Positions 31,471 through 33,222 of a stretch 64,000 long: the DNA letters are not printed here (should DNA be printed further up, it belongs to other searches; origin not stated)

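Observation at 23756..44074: Accessory island of about 20 kb joining a corrinoid methyl-transfer module to peptide uptake and amino-acid-derivative catabolism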

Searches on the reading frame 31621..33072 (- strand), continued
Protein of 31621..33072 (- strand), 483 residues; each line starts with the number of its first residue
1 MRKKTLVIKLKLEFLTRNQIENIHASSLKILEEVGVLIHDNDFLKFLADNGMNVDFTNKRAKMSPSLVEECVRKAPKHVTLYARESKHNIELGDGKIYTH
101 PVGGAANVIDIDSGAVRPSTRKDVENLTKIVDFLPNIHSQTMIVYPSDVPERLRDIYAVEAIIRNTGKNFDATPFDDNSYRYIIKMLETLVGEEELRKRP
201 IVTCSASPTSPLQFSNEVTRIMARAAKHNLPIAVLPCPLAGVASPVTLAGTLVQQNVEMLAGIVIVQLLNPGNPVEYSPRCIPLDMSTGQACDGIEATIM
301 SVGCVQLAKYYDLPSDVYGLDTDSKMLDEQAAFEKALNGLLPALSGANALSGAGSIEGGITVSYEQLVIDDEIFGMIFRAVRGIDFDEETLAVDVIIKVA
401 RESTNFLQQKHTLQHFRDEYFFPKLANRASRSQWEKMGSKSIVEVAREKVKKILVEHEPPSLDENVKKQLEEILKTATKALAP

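Call 29: search_solved_structures(query=window:31621-33072:-, max_evalue=0.001, show_alignments=3)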
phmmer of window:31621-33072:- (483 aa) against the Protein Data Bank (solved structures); distinct sequences matched with E-value up to 0.001: 5.
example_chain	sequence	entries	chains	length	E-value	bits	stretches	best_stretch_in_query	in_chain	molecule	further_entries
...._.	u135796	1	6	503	2.9e-77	263.8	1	11-481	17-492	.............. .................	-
7xcl_A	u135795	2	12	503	3.1e-77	263.7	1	11-481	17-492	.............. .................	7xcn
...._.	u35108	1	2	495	3.4e-67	230.6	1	11-474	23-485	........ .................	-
9yce_A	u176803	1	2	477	3.4e-67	230.6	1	11-474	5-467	Glycine betaine methyltransferase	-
4yyc_A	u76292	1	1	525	4.9e-53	184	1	13-475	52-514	Putative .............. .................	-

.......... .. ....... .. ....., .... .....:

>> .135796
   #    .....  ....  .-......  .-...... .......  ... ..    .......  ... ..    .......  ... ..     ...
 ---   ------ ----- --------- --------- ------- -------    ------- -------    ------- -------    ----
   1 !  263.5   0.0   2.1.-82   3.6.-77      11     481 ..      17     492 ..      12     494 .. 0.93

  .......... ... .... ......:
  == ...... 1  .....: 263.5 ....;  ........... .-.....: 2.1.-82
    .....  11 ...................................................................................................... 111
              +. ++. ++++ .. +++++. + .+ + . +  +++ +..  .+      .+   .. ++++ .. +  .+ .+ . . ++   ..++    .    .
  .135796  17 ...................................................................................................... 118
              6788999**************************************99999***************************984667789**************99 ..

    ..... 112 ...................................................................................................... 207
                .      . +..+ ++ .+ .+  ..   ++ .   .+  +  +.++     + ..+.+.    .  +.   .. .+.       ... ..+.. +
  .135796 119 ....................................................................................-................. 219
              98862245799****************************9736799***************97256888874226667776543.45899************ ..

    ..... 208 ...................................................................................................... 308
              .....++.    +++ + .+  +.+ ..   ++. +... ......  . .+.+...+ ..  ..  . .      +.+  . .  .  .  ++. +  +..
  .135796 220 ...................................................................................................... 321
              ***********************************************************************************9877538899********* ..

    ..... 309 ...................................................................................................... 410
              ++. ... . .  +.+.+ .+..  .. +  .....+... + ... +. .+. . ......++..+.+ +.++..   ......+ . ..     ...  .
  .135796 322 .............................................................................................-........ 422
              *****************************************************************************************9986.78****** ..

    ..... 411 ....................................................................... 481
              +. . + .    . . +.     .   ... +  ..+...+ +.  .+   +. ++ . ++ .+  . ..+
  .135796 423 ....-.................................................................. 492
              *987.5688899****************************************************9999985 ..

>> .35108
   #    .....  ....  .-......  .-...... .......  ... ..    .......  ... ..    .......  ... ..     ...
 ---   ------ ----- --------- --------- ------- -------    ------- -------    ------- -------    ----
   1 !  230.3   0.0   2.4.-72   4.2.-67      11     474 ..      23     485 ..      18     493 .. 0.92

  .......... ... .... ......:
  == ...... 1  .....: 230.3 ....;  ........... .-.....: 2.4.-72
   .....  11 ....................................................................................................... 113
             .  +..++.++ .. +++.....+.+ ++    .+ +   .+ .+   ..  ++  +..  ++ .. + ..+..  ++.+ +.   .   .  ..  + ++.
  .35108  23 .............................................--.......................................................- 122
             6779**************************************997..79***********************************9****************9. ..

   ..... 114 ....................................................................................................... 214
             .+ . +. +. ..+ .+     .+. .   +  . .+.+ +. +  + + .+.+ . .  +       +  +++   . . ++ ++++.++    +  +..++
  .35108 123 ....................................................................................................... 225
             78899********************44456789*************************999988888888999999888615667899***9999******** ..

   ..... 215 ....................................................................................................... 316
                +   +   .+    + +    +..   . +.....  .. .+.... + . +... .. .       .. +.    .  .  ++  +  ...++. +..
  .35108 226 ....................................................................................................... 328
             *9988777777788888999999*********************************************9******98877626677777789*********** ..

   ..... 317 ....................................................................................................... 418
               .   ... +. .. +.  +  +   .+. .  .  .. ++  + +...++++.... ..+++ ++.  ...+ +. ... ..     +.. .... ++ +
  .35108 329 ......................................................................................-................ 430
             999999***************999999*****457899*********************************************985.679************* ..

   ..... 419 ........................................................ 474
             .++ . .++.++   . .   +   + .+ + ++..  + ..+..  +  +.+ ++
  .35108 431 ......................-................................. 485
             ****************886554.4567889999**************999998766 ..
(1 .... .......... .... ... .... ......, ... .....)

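Call 34: find_related_loci(query=A1, collection=genome_contigs, flank=10000)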
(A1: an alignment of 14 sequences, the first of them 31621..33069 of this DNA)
Query A1 (482 aa) in genome_contigs; peptide patterns used: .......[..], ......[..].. (x = any residue, [..] = any of these).
74 stretches matched a pattern; 8 encode a relative of the query (tblastn E <= 1e-3); 8 distinct loci.
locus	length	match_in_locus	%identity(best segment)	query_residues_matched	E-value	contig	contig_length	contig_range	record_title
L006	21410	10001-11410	80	11-480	0e+0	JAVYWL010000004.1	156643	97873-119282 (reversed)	MAG: Candidatus Bathyarchaeia archaeon isolate DRTY-2_202007_bins_32 DRTY-2_202007_bins_32_scaffold_4, whole genome shot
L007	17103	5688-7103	78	9-480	0e+0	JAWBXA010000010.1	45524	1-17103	MAG: Candidatus Bathyarchaeia archaeon isolate JZ-1_201803_bins_76 JZ-1_201803_bins_76_scaffold_10, whole genome shotgun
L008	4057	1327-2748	69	9-482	0e+0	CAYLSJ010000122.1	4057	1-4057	MAG TPA_asm: uncultured Candidatus Bathyarchaeia archaeon isolate binchicken_co383_10 genome assembly, contig: NODE_1234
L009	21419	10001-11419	65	9-480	0e+0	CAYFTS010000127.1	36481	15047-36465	MAG TPA_asm: uncultured Candidatus Bathyarchaeia archaeon isolate ERP108616_co1_179 genome assembly, contig: k119_177009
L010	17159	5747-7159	63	11-480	0e+0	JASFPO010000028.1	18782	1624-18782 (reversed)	MAG: Candidatus Bathyarchaeota archaeon isolate D0819M58metaG_Bin_753 D0819M58metaG_FD_scaffold_218_c1, whole genome sho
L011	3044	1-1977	64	7-481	0e+0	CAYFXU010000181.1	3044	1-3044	MAG TPA_asm: uncultured Candidatus Bathyarchaeia archaeon isolate ERP108616_co2_244 genome assembly, contig: NODE_79578_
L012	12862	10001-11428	62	7-481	0e+0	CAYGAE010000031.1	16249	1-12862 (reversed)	MAG TPA_asm: uncultured Candidatus Bathyarchaeia archaeon isolate ERP108616_co2_64 genome assembly, contig: NODE_5747_le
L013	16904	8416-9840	73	8-482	0e+0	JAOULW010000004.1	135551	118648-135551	MAG: Candidatus Bathyarchaeota archaeon isolate 8_1_Jan_SF_Bin96 8_1_Jan_SF_Bin96_scaffold_40_c1, whole genome shotgun s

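Call 49: find_encoding_contigs(protein=P0103, flank=10000, max_places=1)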
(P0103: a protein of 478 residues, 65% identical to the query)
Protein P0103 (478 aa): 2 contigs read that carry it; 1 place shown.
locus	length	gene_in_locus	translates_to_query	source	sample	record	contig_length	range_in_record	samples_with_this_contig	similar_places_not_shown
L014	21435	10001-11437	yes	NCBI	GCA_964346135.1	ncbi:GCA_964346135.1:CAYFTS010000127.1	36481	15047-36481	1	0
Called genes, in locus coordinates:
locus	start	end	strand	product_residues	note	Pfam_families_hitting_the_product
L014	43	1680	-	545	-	PF01979:Amidohydro_1 (weak), PF07969:Amidohydro_3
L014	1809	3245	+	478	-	PF01546:Peptidase_M20, PF07687:M20_dimer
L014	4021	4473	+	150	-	PF00903:Glyoxalase, PF12681:Glyoxalase_2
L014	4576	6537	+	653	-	PF16177:ACAS_N, PF00501:AMP-binding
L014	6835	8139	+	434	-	PF00202:Aminotran_3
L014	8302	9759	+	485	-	PF00278:Orn_DAP_Arg_deC, PF02784:Orn_Arg_deC_N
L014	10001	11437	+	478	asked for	PF06253:MTTB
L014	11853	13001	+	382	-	PF03435:Sacchrp_dh_NADP, PF16653:Sacchrp_dh_C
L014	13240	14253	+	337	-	PF00709:Adenylsucc_synt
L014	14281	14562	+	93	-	PF01776:Ribosomal_L22e (weak)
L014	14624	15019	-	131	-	-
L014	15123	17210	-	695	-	PF02463:SMC_N, PF13175:AAA_15, PF13476:AAA_23, PF13304:AAA_21 (faint)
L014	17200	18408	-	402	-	PF00149:Metallophos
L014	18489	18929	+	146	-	PF00293:NUDIX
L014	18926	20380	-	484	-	PF01935:DUF87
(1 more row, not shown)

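Call 50: find_encoding_contigs(protein=P0111, flank=10000, max_places=1)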
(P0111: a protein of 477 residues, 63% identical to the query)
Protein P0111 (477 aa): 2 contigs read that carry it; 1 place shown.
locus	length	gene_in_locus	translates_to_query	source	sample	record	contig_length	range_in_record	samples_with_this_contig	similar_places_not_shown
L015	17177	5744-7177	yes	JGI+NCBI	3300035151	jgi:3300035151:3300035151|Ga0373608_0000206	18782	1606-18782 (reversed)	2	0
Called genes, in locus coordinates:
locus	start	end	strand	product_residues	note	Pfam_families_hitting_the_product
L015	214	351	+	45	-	-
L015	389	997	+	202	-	PF06197:DUF998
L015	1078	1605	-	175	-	-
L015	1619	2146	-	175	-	PF12641:Flavodoxin_3 (weak), PF12724:Flavodoxin_5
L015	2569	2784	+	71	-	-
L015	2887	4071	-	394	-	PF03415:Peptidase_C11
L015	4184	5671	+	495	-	PF00202:Aminotran_3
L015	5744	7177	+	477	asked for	PF06253:MTTB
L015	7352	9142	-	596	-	-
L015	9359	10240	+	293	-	PF00491:Arginase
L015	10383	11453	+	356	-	PF00291:PALP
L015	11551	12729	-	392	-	PF00291:PALP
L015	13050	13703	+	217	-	PF02607:B12-binding_2, PF02310:B12-binding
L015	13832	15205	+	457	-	PF06253:MTTB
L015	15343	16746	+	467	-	PF06253:MTTB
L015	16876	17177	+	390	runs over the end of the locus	PF01488:Shikimate_DH (weak), PF03435:Sacchrp_dh_NADP, PF16653:Sacchrp_dh_C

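Call 51: find_encoding_contigs(protein=P0112, flank=10000, max_places=1)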
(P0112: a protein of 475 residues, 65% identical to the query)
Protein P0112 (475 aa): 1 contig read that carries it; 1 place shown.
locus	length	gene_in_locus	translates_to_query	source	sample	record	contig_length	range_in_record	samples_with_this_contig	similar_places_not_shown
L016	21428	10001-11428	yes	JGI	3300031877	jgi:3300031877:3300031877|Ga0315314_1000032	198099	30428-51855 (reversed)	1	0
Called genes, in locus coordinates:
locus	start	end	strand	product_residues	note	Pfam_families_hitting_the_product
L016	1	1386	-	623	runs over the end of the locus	PF02730:AFOR_N, PF01314:AFOR_C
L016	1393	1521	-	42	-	-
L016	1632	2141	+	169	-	-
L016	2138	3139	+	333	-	-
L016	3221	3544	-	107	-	-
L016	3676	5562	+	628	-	PF02730:AFOR_N, PF01314:AFOR_C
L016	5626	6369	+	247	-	-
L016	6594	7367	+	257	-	PF01209:Ubie_methyltran, PF08123:DOT1 (weak), PF13489:Methyltransf_23, PF13847:Methyltransf_31, PF08241:Methyltransf_11, PF08242:Methyltransf_12, PF13649:Methyltransf_25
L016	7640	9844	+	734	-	PF00496:SBP_bac_5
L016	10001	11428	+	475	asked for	PF06253:MTTB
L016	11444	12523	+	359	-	PF02274:ADI, PF19420:DDAH_eukar, PF02274:ADI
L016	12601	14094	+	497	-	-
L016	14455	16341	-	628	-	PF02687:FtsX (weak), PF12704:MacB_PCD, PF02687:FtsX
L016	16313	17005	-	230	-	PF00005:ABC_tran, PF02463:SMC_N (weak), PF13304:AAA_21 (faint)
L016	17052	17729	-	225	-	-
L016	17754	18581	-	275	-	-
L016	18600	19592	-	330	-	PF14582:Metallophos_3 (faint)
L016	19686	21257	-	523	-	PF13520:AA_permease_2, PF00324:AA_permease (weak)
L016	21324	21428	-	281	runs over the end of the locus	PF02729:OTCace_N, PF00185:OTCace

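Call 53: find_related_loci(query=A1, collection=metagenome_contigs, flank=10000)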
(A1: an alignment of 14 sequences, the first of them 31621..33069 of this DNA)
Query A1 (482 aa) in metagenome_contigs; peptide patterns used: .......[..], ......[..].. (x = any residue, [..] = any of these).
253 stretches matched a pattern; 105 encode a relative of the query (tblastn E <= 1e-3); the best 80 are kept; 80 distinct loci.
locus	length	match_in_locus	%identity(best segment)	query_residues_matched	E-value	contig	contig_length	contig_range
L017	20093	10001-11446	93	1-482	0e+0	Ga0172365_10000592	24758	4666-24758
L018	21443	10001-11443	82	2-482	0e+0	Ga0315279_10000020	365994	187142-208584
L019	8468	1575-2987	81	12-482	0e+0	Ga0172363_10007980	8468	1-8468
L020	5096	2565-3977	81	12-482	0e+0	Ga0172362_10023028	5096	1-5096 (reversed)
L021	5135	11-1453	80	2-482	0e+0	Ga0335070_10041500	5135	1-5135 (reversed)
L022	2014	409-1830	77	8-481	0e+0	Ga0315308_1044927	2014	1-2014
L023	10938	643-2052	79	11-480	0e+0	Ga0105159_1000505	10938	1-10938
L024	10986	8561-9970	79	11-480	0e+0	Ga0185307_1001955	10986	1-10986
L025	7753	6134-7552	78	9-481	0e+0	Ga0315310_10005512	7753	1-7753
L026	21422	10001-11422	78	7-480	0e+0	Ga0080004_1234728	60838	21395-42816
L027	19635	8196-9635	77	2-481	0e+0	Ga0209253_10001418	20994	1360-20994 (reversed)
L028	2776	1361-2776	76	7-478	0e+0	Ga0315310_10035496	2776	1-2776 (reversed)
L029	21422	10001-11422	76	8-481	0e+0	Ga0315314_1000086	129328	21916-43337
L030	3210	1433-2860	75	6-481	0e+0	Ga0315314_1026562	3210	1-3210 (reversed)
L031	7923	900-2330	74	6-482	0e+0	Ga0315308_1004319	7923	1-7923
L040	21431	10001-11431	72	6-482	0e+0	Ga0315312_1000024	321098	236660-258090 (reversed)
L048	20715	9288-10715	70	7-482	0e+0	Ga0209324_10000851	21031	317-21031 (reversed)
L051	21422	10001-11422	70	9-482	0e+0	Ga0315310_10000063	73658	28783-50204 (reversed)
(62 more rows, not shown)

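Call 68: search_protein_families(library=pfam, proteins=[L004:11621-13315:-, L015:7352-9142:-, L016:12601-14094:+], max_evalue=0.01)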
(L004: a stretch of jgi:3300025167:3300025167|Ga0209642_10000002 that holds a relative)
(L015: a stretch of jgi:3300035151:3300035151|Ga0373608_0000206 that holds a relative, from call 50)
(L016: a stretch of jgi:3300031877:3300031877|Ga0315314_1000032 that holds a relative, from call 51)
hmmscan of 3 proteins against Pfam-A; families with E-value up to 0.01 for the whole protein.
L004:11621-13315:- (564 aa): 1 family
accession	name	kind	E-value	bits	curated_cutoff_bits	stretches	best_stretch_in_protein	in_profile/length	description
PF05960.17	DUF885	-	0.00017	21.8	32.4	0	444-549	422-531/532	Bacterial protein of unknown function (DUF885)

L015:7352-9142:- (596 aa): 1 family
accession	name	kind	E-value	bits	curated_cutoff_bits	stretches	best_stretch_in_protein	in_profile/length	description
PF05960.17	DUF885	-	8.1e-05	22.9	32.4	0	482-566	424-509/532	Bacterial protein of unknown function (DUF885)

L016:12601-14094:+ (497 aa): 0 families
